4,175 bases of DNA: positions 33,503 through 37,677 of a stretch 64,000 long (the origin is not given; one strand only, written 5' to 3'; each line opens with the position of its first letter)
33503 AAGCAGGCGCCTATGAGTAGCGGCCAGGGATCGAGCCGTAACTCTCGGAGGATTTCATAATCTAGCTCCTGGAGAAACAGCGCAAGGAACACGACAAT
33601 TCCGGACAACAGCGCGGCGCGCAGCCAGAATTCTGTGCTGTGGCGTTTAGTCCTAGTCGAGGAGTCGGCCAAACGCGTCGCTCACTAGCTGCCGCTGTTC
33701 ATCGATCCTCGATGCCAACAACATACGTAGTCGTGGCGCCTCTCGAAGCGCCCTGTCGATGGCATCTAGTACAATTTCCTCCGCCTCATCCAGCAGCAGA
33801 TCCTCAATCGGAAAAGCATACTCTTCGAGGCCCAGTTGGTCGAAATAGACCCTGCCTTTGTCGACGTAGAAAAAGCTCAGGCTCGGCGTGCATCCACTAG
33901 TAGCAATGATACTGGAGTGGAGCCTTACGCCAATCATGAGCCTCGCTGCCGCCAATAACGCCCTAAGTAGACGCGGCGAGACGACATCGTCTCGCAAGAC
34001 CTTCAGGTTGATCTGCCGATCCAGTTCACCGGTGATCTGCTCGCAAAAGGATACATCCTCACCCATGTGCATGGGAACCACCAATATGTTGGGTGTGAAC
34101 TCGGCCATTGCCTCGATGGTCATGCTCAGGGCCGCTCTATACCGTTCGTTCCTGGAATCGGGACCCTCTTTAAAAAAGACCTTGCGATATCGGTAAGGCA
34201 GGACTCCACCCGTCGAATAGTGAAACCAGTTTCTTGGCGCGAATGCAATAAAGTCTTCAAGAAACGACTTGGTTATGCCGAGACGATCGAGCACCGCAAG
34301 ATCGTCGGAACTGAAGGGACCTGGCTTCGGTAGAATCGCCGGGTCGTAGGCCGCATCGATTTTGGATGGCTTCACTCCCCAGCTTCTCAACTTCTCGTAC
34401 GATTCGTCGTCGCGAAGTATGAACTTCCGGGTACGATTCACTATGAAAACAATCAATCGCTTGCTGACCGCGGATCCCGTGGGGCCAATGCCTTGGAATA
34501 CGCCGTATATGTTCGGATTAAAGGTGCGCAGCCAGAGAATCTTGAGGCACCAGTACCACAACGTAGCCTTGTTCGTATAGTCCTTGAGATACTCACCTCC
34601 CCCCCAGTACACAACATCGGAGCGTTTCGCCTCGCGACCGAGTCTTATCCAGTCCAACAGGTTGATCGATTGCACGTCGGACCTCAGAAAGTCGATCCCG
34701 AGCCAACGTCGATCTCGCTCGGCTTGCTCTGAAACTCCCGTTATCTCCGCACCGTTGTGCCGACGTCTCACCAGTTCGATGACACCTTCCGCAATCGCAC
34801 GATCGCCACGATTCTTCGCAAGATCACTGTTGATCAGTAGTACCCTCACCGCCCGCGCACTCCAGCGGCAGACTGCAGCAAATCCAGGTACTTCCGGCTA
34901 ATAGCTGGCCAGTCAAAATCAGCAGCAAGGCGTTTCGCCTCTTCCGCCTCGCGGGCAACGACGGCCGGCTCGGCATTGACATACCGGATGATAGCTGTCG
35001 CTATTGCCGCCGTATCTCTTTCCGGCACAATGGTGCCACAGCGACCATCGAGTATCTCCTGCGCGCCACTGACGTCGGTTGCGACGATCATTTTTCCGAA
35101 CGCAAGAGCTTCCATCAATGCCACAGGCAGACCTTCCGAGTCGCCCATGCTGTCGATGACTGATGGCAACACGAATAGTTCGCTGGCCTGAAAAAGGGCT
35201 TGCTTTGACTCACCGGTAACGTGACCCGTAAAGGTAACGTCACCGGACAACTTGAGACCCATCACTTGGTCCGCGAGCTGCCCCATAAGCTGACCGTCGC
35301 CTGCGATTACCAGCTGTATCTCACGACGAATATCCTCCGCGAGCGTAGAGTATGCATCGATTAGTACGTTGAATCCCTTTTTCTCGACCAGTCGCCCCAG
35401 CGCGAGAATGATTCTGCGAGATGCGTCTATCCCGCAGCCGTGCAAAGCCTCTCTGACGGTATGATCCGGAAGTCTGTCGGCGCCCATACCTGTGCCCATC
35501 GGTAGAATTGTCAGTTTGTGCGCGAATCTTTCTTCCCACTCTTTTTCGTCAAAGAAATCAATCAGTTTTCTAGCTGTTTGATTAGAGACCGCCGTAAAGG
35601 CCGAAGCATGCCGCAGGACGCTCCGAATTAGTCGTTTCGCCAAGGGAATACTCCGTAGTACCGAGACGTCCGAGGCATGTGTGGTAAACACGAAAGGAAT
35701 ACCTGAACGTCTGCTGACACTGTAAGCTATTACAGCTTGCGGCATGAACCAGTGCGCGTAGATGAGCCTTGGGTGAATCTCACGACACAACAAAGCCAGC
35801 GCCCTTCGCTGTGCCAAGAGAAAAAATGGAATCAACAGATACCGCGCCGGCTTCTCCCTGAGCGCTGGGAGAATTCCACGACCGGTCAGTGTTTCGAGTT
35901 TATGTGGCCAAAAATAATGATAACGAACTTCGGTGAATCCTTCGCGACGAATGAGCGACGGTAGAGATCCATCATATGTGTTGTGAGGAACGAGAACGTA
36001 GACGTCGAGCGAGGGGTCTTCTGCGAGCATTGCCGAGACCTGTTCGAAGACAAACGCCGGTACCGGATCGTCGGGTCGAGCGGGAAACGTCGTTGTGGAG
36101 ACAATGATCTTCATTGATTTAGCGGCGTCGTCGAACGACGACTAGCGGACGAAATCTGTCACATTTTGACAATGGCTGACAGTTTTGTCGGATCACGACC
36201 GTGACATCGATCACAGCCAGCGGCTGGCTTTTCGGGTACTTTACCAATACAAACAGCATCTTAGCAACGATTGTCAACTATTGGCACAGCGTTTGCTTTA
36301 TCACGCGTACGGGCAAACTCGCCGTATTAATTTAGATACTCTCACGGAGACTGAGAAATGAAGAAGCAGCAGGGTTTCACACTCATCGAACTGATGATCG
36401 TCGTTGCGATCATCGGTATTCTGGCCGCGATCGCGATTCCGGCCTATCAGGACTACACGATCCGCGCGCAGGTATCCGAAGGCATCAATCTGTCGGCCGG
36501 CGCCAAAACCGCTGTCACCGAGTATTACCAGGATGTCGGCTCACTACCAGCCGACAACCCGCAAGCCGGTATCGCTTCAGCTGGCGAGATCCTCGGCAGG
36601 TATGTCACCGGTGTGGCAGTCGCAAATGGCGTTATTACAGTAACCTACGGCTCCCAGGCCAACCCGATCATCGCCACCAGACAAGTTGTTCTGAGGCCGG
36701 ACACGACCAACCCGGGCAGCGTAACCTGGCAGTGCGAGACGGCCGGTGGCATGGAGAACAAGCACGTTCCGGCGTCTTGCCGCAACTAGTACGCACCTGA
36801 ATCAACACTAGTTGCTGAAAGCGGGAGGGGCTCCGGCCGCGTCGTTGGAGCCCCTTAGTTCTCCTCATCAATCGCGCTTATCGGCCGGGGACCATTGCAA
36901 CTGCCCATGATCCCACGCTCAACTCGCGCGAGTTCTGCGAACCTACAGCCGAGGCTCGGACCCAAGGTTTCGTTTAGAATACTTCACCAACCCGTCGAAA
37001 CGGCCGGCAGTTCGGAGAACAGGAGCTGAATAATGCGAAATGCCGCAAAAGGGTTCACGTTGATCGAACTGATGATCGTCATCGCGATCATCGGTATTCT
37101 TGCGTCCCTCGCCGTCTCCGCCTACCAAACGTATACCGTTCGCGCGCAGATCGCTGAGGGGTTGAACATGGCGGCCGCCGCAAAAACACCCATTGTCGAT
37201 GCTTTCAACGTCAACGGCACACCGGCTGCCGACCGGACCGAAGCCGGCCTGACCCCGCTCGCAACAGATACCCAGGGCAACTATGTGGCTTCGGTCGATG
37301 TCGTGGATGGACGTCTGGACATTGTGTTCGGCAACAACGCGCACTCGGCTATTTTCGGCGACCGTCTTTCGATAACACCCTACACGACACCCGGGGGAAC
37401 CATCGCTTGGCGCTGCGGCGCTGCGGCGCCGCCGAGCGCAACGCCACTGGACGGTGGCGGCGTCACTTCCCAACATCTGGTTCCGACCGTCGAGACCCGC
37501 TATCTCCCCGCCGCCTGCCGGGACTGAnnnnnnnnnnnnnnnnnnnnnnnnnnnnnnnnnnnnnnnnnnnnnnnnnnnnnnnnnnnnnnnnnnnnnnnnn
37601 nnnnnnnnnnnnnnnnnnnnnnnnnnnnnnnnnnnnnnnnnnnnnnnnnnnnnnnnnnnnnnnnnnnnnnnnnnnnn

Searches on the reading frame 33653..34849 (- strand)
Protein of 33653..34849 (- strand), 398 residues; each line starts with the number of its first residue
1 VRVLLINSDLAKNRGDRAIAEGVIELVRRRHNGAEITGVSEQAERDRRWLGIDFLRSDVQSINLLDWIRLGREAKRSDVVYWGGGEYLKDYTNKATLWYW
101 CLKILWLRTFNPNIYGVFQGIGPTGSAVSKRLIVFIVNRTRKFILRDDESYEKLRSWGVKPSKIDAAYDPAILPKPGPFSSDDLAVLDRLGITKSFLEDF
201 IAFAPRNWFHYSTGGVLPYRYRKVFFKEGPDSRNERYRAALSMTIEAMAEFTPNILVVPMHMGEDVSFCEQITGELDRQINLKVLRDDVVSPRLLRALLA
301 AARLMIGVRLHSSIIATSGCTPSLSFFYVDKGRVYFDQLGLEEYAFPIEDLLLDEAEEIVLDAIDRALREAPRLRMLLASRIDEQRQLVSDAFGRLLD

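Call 3: search_protein_families(library=pfam, proteins=[window:33653-34849:-], max_evalue=0.01)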
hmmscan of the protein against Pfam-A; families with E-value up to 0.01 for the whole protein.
window:33653-34849:- (398 aa): 1 family
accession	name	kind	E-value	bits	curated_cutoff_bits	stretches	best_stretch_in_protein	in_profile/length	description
PF04230.19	PS_pyruv_trans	-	1.5e-19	71.5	25.3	1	13-326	1-276/280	Polysaccharide pyruvyl transferase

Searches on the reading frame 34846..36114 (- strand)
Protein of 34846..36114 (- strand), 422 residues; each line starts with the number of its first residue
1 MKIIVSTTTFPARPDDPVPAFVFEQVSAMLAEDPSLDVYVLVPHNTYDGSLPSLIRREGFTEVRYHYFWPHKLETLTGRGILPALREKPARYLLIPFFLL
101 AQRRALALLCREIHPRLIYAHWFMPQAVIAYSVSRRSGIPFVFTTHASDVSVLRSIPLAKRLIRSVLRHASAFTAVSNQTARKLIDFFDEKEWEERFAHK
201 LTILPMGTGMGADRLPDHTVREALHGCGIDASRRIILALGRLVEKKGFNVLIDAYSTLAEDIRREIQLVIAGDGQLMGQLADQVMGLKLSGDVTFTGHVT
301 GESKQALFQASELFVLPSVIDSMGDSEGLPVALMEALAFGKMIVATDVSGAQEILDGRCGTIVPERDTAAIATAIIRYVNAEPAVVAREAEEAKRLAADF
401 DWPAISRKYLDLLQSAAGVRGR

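Call 3: search_protein_families(library=pfam, proteins=[window:34846-36114:-], max_evalue=0.01)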
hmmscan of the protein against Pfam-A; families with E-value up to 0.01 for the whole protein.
window:34846-36114:- (422 aa): 7 families
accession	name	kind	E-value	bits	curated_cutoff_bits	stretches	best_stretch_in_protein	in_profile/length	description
PF13692.12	Glyco_trans_1_4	-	9.7e-32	110.6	27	1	234-379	2-140/142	Glycosyl transferases group 1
PF00534.26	Glycos_transf_1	-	3.5e-30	105.2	26.4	1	229-382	11-159/172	Glycosyl transferases group 1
PF13439.12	Glyco_transf_4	-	1.7e-11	44.9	28.5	1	85-188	43-152/170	Glycosyltransferase Family 4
PF13579.12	Glyco_trans_4_4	-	1.6e-10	42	29.7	1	93-186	60-144/158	Glycosyl transferase 4-like domain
PF13477.12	Glyco_trans_4_2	-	1.1e-06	29.4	23.4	1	97-175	58-137/139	Glycosyl transferase 4-like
PF20706.3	GT4-conflict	-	0.00042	19.9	26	1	222-405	193-381/385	Family 4 Glycosyltransferase in conflict systems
PF13524.12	Glyco_trans_1_2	-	0.0018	18.6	25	1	265-403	14-136/144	Glycosyl transferase-like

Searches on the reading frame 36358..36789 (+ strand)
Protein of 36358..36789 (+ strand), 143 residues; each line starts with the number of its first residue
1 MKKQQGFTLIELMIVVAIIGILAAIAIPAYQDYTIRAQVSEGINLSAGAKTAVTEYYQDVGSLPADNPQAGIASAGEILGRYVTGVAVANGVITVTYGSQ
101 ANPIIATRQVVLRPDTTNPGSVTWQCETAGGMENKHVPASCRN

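Call 6: search_protein_families(library=ncbifam, proteins=[window:36358-36789:+], max_evalue=0.1)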
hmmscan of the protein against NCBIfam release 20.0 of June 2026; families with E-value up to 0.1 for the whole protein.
window:36358-36789:+ (143 aa): 14 families
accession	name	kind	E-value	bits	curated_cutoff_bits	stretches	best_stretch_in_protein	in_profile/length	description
NF007862.0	PRK10574.1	equivalog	2.6e-22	79.5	138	1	1-129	1-125/145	prepilin peptidase-dependent pilin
NF041775.1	typeIV_PilA_Myxo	equivalog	3.1e-13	50.2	400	1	3-61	9-67/214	type IV pilin protein PilA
TIGR02532.1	IV_pilin_GFxxxE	domain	3.6e-10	39.2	16.3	1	4-27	1-24/24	prepilin-type N-terminal cleavage/methylation domain-containing protein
TIGR01710.1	typeII_sec_gspG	equivalog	2.2e-09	37.4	88.85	1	5-67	1-63/134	type II secretion system major pseudopilin GspG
TIGR01708.2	typeII_sec_gspH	equivalog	9.4e-09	35.5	80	1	4-32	1-29/169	type II secretion system minor pseudopilin GspH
NF007800.0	PRK10506.1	equivalog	4e-06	26.7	158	1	1-40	5-44/163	prepilin peptidase-dependent protein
NF040999.1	pilin_ComGC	equivalog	4.8e-06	26.7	75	1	4-30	1-27/84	competence type IV pilus major pilin ComGC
NF041013.1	T4P_ComGE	equivalog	6.4e-05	23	49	1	2-34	1-33/83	competence type IV pilus minor pilin ComGE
TIGR02596.1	TIGR02596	subfamily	0.0001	22.5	70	1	7-32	1-26/196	Verru_Chthon cassette protein D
TIGR01711.1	gspJ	equivalog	0.0081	16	64.85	1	5-61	1-51/192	type II secretion system minor pseudopilin GspJ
NF040982.1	ComGD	equivalog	0.029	14.8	70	1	4-29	1-26/139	competence type IV pilus minor pilin ComGD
TIGR01707.1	gspI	equivalog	0.059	13.9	44.35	1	6-32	1-27/101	type II secretion system minor pseudopilin GspI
NF007848.0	PRK10557.1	equivalog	0.068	12.5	120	1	2-30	8-39/192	prepilin peptidase-dependent protein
NF041474.1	membrane_YkgR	equivalog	0.085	12.4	40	0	6-19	10-23/33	small membrane protein YkgR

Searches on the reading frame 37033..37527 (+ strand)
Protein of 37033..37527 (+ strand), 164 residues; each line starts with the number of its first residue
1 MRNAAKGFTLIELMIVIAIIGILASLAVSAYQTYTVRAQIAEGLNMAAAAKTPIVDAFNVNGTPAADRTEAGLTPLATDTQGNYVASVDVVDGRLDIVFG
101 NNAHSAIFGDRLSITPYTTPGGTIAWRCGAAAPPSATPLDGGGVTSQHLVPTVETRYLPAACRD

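Call 6: search_protein_families(library=ncbifam, proteins=[window:37033-37527:+], max_evalue=0.1)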
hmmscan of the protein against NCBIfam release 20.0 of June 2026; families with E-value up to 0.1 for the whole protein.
window:37033-37527:+ (164 aa): 14 families
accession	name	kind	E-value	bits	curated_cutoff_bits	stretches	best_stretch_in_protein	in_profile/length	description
NF007862.0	PRK10574.1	equivalog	3.7e-16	59.5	138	1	4-127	3-121/145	prepilin peptidase-dependent pilin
TIGR02532.1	IV_pilin_GFxxxE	domain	3.5e-09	36.1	16.3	1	6-28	2-24/24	prepilin-type N-terminal cleavage/methylation domain-containing protein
NF041775.1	typeIV_PilA_Myxo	equivalog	8.3e-09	35.7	400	1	5-43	10-48/214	type IV pilin protein PilA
TIGR01708.2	typeII_sec_gspH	equivalog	1.1e-08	35.3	80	1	6-32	2-28/169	type II secretion system minor pseudopilin GspH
TIGR01710.1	typeII_sec_gspG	equivalog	2.4e-06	27.6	88.85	1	6-42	1-37/134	type II secretion system major pseudopilin GspG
NF041013.1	T4P_ComGE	equivalog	2.2e-05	24.4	49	1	5-40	3-39/83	competence type IV pilus minor pilin ComGE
NF007800.0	PRK10506.1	equivalog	5e-05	23.2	158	1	3-42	6-45/163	prepilin peptidase-dependent protein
NF040999.1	pilin_ComGC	equivalog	7.9e-05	22.8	75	1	6-28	2-24/84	competence type IV pilus major pilin ComGC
TIGR02596.1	TIGR02596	subfamily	0.00023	21.3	70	1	8-33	1-26/196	Verru_Chthon cassette protein D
TIGR01711.1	gspJ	equivalog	0.00032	20.5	64.85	1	6-35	1-27/192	type II secretion system minor pseudopilin GspJ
NF040982.1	ComGD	equivalog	0.009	16.4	70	1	6-34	2-29/139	competence type IV pilus minor pilin ComGD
NF041002.1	pilin_ComGF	equivalog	0.014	15.7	80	1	6-38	2-34/139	competence type IV pilus minor pilin ComGF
TIGR01707.1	gspI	equivalog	0.044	14.3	44.35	1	7-42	1-36/101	type II secretion system minor pseudopilin GspI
TIGR02523.1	type_IV_pilV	equivalog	0.044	14.3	52.2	1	6-72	2-68/139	type IV pilus modification protein PilV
